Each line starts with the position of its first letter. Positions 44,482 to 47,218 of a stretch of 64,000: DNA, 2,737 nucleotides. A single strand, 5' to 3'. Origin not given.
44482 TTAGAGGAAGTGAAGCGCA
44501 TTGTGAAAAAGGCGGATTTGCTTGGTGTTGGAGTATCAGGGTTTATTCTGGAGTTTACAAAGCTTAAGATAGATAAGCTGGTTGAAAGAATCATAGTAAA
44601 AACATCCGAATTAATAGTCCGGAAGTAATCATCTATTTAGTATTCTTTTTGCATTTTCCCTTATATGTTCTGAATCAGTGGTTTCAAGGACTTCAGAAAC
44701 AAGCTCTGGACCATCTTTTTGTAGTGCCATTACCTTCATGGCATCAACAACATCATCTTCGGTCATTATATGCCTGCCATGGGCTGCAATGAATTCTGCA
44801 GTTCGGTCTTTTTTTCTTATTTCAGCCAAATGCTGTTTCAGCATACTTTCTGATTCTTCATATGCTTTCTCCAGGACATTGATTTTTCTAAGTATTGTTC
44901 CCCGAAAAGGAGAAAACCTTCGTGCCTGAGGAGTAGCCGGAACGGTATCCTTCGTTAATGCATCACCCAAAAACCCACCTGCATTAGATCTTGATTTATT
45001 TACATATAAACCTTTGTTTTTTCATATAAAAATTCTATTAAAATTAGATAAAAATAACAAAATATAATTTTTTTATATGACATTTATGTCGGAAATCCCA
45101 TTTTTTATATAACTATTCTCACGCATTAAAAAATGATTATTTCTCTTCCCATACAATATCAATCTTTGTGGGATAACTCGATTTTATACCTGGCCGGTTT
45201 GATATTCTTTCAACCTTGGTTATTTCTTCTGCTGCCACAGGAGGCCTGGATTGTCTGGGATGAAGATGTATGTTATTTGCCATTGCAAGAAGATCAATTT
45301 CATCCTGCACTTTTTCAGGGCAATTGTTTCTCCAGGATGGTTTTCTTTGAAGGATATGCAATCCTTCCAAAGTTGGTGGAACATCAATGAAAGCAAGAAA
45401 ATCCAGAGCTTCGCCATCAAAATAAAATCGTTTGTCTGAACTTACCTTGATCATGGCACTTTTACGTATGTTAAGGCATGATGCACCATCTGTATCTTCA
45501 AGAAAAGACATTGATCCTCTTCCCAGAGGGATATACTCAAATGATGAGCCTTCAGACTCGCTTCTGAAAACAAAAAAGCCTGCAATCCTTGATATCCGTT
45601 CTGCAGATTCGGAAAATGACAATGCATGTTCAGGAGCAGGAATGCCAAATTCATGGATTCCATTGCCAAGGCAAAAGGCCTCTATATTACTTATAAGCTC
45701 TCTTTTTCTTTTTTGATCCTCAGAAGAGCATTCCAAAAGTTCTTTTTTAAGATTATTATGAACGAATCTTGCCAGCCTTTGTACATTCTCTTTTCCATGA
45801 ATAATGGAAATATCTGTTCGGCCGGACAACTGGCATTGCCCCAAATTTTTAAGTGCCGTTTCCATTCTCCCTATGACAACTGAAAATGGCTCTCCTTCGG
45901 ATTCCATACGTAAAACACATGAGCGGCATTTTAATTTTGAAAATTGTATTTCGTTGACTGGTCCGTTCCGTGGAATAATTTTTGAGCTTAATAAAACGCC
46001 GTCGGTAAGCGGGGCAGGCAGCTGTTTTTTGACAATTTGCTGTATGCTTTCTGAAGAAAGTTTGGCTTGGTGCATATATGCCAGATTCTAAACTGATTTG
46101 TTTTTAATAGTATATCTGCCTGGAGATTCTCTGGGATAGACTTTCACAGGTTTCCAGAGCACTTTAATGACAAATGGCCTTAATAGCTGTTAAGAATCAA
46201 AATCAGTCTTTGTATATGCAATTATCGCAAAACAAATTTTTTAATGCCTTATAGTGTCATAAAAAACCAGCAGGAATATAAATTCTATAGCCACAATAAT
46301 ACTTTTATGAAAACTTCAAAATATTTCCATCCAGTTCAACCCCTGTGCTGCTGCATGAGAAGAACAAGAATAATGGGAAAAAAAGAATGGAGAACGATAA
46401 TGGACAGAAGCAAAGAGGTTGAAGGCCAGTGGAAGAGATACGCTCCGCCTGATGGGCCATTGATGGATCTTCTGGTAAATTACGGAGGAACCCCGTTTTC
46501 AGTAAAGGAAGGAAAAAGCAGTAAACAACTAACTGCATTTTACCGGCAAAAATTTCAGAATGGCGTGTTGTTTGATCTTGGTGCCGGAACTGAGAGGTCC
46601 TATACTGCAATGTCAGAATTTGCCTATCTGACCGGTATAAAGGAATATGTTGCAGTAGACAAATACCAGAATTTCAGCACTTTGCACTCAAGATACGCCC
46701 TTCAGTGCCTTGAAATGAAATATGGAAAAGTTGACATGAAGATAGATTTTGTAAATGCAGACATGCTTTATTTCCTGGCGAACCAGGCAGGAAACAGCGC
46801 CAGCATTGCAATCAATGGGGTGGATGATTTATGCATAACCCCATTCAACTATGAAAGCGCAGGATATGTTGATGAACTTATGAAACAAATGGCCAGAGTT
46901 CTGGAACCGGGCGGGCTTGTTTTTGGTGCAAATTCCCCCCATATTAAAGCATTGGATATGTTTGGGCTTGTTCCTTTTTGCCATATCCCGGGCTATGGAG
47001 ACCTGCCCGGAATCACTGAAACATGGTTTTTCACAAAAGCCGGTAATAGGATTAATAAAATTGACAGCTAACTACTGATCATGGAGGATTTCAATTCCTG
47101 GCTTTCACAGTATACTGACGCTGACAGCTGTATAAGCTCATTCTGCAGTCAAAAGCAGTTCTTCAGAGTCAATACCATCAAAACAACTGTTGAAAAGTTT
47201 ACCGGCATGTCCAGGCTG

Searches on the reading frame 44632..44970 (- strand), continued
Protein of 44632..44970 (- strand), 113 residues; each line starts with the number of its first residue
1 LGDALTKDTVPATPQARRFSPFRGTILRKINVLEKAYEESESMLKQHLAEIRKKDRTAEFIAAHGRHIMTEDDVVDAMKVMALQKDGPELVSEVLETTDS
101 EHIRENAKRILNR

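Call 59: fold_search(model_id=the predicted structure, library=pdb)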
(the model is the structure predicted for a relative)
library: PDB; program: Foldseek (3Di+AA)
matches with E <= 10: 290; with E <= 0.001: 0
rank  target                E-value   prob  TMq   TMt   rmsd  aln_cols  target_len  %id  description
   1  3hph_E                5.9e-01  0.77  0.33  0.45   7.2        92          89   16  Closed tetramer of Visna virus integrase (residues 1-219) in complex with LEDGF IBD (released 2009-07-28)
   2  3hph_H                6.9e-01  0.80  0.33  0.45   5.4        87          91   15  Closed tetramer of Visna virus integrase (residues 1-219) in complex with LEDGF IBD (released 2009-07-28)
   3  2ib0_B                9.4e-01  0.21  0.25  0.23  11.4        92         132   10  Crystal structure of a conserved hypothetical protein, rv2844, from Mycobacterium tuberculosis (released 2006-09-26)
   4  2ib0_A                1.1e+00  0.23  0.25  0.22  11.1        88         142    8  Crystal structure of a conserved hypothetical protein, rv2844, from Mycobacterium tuberculosis (released 2006-09-26)
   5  6ylg_t                1.4e+00  0.30  0.37  0.13   8.9       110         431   13  Rix1-Rea1 pre-60S particle - 60S core, body 1 (rigid body refinement) (released 2020-07-29)
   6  2vxi_A                1.5e+00  0.12  0.22  0.18  13.7       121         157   12  The binding of heme and zinc in Escherichia coli Bacterioferritin (released 2008-11-04)
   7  2h4m_B                1.6e+00  0.66  0.42  0.08   5.1       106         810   11  Karyopherin Beta2/Transportin-M9NLS (released 2006-10-24)
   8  8aw4_B                1.6e+00  0.47  0.33  0.37   7.1        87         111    9  Structure of a complex of biosynthetic proteins bB-E3 and bGFPD-YY (released 2022-12-28)
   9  9had_A                1.6e+00  0.16  0.26  0.28  15.9       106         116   15  Der f 21 dust mite allergen with computationally designed DerF21_b10 binder (released 2024-12-18)
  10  3u88_C                1.7e+00  0.54  0.33  0.49   5.6        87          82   15  Crystal structure of human menin in complex with MLL1 and LEDGF (released 2012-02-15)
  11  2n3a_MODEL_1_B        1.8e+00  0.47  0.33  0.49   5.4        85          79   15  Solution structure of LEDGF/p75 IBD in complex with POGZ peptide (1389-1404) (released 2015-08-19)
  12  4jw3_D                1.8e+00  0.47  0.32  0.41   6.4        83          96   13  Selection of specific protein binders for pre-defined targets from an optimized library of artificial helicoidal repea (released 2013-09-25)
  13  9ubw_M                1.8e+00  0.16  0.24  0.26  13.1        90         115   13  The atomic coordinates of the mouse CatSper dimer (released 2025-12-31)
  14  6zv0_MODEL_1_A        1.8e+00  0.44  0.32  0.42   5.5        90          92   16  TFIIS N-terminal domain (TND) from human LEDGF/p75 (released 2021-12-01)
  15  6g4j_B                2.0e+00  0.44  0.33  0.34   6.5        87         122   18  Structure of the protein kinase YabT from Bacillus subtilis in complex with an alphaREP crystallization helper (released 2019-01-30)
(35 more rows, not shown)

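Call 61: search_protein_families(library=pfam, alignment_id=A4, max_evalue=1)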
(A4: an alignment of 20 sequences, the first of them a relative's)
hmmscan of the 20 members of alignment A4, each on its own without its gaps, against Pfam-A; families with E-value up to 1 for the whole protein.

A. member 1, P0004 (125 aa): 0 families

B. families by the number of members that match (of 20 scanned): 11 families
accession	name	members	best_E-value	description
PF12934.12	FTO_CTD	2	0.019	FTO C-terminal domain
PF23862.1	CdsD_C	2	0.063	CdsD C-terminal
PF13646.12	HEAT_2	2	0.13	HEAT repeats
PF00547.23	Urease_gamma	1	0.0071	Urease, gamma subunit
PF18983.5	DUF5717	1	0.031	Family of unknown function (DUF5717)C-terminal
PF22435.1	MRM3-like_sub_bind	1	0.039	MRM3-like substrate binding domain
PF14779.12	BBS1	1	0.11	Ciliary BBSome complex subunit 1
PF01441.24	Lipoprotein_6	1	0.13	Lipoprotein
PF17598.7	DUF5494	1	0.14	Family of unknown function (DUF5494)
PF12796.13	Ank_2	1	0.16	Ankyrin repeats (3 copies)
PF01196.24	Ribosomal_L17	1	0.17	Ribosomal protein L17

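Call 62: search_protein_families(library=ncbifam, alignment_id=A4, max_evalue=1)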
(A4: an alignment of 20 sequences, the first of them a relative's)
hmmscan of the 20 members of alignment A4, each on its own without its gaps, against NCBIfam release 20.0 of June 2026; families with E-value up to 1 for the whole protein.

A. member 1, P0004 (125 aa): 0 families

B. families by the number of members that match (of 20 scanned): 11 families
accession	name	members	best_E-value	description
TIGR00193.1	urease_gam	1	0.0071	urease subunit gamma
NF009712.0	PRK13241.1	1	0.014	urease subunit gamma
NF009671.0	PRK13192.1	1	0.027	bifunctional urease subunit gamma/beta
NF045668.1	pterin_aldehy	1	0.031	molybdopterin-dependent aldehyde oxidoreductase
TIGR01353.1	dGTP_triPase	1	0.048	dGTP triphosphohydrolase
NF007281.0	PRK09741.1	1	0.057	hypothetical protein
NF001938.0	PRK00714.1-5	1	0.057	RNA pyrophosphohydrolase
NF005838.0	PRK07748.1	1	0.084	3'-5' exonuclease KapD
NF010125.0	PRK13602.1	1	0.097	50S ribosomal protein L7ae-like protein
NF010251.0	PRK13696.1-3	1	0.14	hypothetical protein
NF004012.0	PRK05477.1-2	1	0.15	Asp-tRNA(Asn)/Glu-tRNA(Gln) amidotransferase subunit GatB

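Call 71: search_protein_families(library=padloc, proteins=[P0003, P0005, P0006, P0004, P0001], max_evalue=0.1)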
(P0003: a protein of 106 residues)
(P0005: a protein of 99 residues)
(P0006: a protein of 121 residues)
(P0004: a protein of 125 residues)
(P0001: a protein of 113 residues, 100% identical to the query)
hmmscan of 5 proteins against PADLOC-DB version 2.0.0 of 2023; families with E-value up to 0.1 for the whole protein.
P0003 (106 aa): 0 families

P0005 (99 aa): 0 families

P0006 (121 aa): 0 families

P0004 (125 aa): 0 families

P0001 (113 aa): 0 families

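Call 72: search_protein_families(library=phrogs, proteins=[P0003, P0005, P0006, P0004, P0001], max_evalue=0.1)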
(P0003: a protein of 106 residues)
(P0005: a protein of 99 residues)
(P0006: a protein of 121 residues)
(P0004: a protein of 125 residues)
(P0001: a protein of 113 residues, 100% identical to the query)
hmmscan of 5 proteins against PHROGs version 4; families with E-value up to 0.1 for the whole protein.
P0003 (106 aa): 0 families

P0005 (99 aa): 0 families

P0006 (121 aa): 0 families

P0004 (125 aa): 0 families

P0001 (113 aa): 0 families

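Call 77: find_related_loci(query=A8, collection=metagenome_contigs, flank=8000)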
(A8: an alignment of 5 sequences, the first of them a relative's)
Query A8 (125 aa) in metagenome_contigs; peptide patterns used: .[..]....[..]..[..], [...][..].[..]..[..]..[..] (x = any residue, [..] = any of these).
579 stretches matched a pattern; 1 encode a relative of the query (tblastn E <= 1e-3); 1 distinct loci.
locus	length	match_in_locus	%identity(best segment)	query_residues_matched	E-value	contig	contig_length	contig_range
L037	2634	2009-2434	38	3-125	4e-25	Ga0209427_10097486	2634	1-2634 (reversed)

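Call 85: fold_search(model_id=the predicted structure, library=viral)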
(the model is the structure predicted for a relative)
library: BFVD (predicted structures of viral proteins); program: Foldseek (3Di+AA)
matches with E <= 10: 285; with E <= 0.001: 0
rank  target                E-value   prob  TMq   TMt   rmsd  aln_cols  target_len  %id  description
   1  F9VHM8                4.2e-01  0.38  0.23  0.23  11.9        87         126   10  (no name in the UniProt tables at hand)
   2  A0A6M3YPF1            6.0e-01  0.57  0.25  0.11  10.0        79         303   11  (no name in the UniProt tables at hand)
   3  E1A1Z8                7.4e-01  0.21  0.25  0.33  16.2       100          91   14  Uncharacterized protein [Aeromonas phage phiAS5]
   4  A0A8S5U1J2            8.7e-01  0.18  0.26  0.07  16.0       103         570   20  Muramidase [Myoviridae sp. ctu3o5]
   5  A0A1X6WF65            1.1e+00  0.47  0.31  0.23   8.5        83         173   20  (no name in the UniProt tables at hand)
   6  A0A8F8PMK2            1.2e+00  0.23  0.28  0.26  15.7       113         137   11  Uncharacterized protein [Clandestinovirus]
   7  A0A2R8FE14            1.2e+00  0.23  0.32  0.13   7.2       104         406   17  Glycosyltransferase family 2 [Brazilian cedratvirus IHUMI]
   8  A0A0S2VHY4            1.2e+00  0.12  0.24  0.23  12.0       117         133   12  Coat protein (Fragment) [Pittosporum tobira ophiovirus]
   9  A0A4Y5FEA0            1.3e+00  0.21  0.24  0.32  10.4        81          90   14  Surface protein [Lactobacillus phage 521B]
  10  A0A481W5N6            1.5e+00  0.54  0.40  0.46   5.4        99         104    9  Uncharacterized protein [Fusobacterium phage Fnu1]
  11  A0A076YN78            1.5e+00  0.30  0.25  0.33  13.2        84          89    4  (no name in the UniProt tables at hand)
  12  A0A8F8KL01            1.5e+00  0.11  0.23  0.21  11.2       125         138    8  Uncharacterized protein [Clandestinovirus]
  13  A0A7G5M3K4            1.7e+00  0.10  0.22  0.16  13.7       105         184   18  (no name in the UniProt tables at hand)
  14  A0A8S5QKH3            1.7e+00  0.08  0.17  0.18  14.4       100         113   12  Uncharacterized protein [Siphoviridae sp. ctmdT21]
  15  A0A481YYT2            1.7e+00  0.07  0.20  0.14  19.2       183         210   11  Uncharacterized protein [Marseillevirus LCMAC202]
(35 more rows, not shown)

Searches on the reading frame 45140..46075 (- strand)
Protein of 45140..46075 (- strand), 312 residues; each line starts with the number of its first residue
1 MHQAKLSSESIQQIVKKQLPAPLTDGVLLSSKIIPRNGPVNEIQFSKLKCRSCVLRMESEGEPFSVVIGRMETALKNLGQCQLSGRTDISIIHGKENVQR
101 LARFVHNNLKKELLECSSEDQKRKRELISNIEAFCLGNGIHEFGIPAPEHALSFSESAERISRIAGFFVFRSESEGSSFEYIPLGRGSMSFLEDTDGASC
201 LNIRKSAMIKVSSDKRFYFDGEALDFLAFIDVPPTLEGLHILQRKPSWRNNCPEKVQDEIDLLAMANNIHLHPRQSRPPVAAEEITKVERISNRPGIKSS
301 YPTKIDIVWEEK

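Call 52: search_protein_families(library=pfam, proteins=[window:45140-46075:-], max_evalue=0.1)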
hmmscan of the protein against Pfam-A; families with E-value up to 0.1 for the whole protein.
window:45140-46075:- (312 aa): 1 family
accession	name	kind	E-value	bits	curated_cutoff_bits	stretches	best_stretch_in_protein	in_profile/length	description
PF01713.27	Smr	-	0.049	14.2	25.7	1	76-112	17-53/77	Smr domain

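Call 71: search_protein_families(library=padloc, proteins=[window:45140-46075:-], max_evalue=0.1)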
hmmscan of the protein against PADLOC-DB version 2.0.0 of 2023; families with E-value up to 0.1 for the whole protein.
window:45140-46075:- (312 aa): 0 families

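Call 72: search_protein_families(library=phrogs, proteins=[window:45140-46075:-], max_evalue=0.1)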
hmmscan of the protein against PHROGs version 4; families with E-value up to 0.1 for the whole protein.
window:45140-46075:- (312 aa): 0 families

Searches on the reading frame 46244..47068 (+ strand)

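Call 52: search_protein_families(library=pfam, proteins=[window:46244-47068:+], max_evalue=0.1)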
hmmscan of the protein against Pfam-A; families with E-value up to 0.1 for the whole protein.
window:46244-47068:+ (275 aa): 2 families
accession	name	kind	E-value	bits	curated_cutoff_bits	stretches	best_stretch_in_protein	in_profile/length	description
PF08241.18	Methyltransf_11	-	0.044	14.9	21.2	0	195-227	62-94/95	Methyltransferase domain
PF03291.22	mRNA_G-N7_MeTrfase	-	0.068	12.7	26.6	1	130-229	82-181/315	mRNA (guanine-N(7))-methyltransferase domain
